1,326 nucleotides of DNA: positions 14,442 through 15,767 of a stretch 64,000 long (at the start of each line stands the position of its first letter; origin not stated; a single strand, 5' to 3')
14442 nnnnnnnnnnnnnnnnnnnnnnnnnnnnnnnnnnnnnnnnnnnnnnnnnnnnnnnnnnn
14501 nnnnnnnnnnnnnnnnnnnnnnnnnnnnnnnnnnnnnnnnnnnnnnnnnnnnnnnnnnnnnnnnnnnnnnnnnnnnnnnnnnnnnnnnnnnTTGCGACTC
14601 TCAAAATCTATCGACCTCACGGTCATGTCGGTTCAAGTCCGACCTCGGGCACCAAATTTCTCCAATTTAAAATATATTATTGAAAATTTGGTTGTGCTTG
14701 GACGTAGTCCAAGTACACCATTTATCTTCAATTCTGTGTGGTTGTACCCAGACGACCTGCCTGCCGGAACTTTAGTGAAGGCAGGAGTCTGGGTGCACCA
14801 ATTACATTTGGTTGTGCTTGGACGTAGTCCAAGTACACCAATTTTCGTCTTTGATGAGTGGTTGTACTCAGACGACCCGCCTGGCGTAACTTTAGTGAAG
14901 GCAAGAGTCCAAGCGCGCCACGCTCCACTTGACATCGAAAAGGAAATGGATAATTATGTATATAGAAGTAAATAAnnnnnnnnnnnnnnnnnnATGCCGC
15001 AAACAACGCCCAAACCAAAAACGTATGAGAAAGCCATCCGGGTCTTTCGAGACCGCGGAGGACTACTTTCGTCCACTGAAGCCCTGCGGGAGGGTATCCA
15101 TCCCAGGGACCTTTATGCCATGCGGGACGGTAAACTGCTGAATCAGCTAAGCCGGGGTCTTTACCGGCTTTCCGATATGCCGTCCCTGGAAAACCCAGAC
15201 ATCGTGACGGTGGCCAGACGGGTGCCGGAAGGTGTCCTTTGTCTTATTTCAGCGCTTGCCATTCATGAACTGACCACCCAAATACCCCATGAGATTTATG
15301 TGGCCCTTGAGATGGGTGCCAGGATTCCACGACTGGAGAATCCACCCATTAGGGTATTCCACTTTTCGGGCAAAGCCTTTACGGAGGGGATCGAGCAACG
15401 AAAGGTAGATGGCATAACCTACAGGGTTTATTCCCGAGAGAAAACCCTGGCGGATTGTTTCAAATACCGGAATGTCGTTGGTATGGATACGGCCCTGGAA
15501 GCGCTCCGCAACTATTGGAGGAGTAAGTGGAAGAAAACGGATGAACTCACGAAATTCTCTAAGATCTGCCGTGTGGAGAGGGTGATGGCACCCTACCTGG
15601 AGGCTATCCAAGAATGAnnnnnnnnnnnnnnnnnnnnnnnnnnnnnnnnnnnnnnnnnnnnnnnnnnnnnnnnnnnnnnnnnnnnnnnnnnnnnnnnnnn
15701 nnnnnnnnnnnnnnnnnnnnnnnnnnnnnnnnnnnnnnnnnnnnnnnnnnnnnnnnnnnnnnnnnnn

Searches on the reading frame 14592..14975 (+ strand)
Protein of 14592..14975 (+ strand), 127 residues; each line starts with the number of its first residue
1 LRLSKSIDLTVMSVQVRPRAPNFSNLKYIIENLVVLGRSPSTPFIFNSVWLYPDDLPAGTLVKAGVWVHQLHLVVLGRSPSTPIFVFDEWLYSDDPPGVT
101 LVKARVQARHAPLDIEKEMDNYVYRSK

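Call 63: search_protein_families(library=pfam, proteins=[window:14592-14975:+], max_evalue=1)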
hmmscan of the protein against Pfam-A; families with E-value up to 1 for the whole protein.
window:14592-14975:+ (127 aa): 1 family
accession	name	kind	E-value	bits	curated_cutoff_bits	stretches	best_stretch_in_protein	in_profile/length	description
PF17913.6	FHA_2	-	0.14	12.5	23.1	0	70-84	17-31/71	FHA domain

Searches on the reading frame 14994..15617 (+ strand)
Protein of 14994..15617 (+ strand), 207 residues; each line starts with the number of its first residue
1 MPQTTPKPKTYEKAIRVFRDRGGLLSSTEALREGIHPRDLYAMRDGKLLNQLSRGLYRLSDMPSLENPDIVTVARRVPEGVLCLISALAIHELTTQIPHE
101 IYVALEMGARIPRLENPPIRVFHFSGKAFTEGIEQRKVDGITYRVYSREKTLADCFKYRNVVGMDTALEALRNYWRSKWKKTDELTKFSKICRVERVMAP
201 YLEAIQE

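Call 8: search_protein_families(library=pfam, proteins=[window:14994-15617:+], max_evalue=0.01)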
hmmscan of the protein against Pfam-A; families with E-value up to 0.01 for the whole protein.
window:14994-15617:+ (207 aa): 1 family
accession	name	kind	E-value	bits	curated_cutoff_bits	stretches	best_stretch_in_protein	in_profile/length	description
PF13338.12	AbiEi_4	-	4.2e-07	30.4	25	1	14-59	3-48/49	Transcriptional regulator, AbiEi antitoxin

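Call 74: search_protein_families(library=padloc, proteins=[window:14994-15617:+], max_evalue=0.001)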
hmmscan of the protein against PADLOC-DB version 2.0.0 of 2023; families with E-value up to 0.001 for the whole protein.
window:14994-15617:+ (207 aa): 22 families
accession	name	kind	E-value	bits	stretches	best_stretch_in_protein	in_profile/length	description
PDLC02265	AbiEi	-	1.3e-70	235.2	1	12-205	5-197/198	AbiEi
PDLC02283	AbiEi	-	8.6e-68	226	1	8-206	3-201/201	AbiEi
PDLC02225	AbiEi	-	1.5e-59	199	1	11-205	7-194/198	AbiEi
PDLC02239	AbiEi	-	1.1e-43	147.2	1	26-205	13-193/195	AbiEi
PDLC02263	AbiEi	-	8.2e-38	128.6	1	7-204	46-243/244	AbiEi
PDLC02275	AbiEi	-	5.8e-32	109.2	1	21-205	9-183/184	AbiEi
PDLC02245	AbiEi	-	1.1e-30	104.8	1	32-204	20-192/194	AbiEi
PDLC02248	AbiEi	-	8.2e-25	85.7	1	13-198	6-190/198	AbiEi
PDLC02254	AbiEi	-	6e-23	79.5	1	24-202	17-192/197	AbiEi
PDLC02267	AbiEi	-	7.4e-16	56.3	1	41-181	42-177/252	AbiEi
PDLC02228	AbiEi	-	1.6e-15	55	1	16-168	32-171/216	AbiEi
PDLC02238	AbiEi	-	6.8e-15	53.3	1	43-179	22-150/180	AbiEi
PDLC02249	AbiEi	-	3.4e-14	51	1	10-157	4-143/184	AbiEi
PDLC02260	AbiEi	-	6.6e-10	36.9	1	15-106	8-100/131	AbiEi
PDLC02262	AbiEi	-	1.4e-07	29.3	1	78-196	76-197/206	AbiEi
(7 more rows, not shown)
